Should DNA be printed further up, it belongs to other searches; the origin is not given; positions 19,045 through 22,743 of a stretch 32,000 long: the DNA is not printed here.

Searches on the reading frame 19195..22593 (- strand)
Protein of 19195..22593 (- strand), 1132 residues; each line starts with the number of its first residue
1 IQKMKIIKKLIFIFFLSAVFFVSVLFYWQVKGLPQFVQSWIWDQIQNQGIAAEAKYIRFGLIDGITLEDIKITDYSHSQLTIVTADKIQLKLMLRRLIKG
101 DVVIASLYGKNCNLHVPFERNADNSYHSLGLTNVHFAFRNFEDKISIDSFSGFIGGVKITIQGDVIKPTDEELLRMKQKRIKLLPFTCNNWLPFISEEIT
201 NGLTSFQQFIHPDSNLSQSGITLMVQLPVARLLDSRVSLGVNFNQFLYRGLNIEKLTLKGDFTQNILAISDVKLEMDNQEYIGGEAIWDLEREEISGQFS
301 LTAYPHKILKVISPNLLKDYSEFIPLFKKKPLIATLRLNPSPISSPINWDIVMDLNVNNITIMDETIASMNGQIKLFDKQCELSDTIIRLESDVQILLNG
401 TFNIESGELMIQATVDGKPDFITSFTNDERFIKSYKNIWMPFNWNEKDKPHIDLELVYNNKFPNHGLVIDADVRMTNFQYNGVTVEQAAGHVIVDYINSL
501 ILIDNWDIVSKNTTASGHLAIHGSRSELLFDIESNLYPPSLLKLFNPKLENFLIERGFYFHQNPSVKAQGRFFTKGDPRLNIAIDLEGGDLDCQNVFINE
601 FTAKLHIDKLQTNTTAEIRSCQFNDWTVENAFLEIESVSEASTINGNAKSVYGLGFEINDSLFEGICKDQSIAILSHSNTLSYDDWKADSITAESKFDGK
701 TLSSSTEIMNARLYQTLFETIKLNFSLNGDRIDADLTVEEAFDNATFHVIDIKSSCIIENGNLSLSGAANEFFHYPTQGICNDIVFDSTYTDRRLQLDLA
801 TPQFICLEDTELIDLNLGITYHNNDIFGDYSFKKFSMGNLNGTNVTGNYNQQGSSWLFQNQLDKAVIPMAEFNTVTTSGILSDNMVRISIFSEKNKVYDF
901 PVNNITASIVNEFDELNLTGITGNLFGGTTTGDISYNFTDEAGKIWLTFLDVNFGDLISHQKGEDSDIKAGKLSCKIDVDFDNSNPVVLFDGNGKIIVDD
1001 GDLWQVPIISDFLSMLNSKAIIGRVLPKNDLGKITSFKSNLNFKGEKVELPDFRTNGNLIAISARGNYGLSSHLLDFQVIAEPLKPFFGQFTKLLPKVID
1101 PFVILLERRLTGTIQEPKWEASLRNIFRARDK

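Call 11: search_protein_families(library=ncbifam, proteins=[window:19195-22593:-], max_evalue=0.00001)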
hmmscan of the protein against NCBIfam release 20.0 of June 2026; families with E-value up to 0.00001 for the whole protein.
window:19195-22593:- (1132 aa): 1 family
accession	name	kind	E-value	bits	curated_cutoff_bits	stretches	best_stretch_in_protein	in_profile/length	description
TIGR04411.1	T2SS_GspN_Lepto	equivalog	7.9e-06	25.5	50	0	10-104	6-93/280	type II secretion system protein GspN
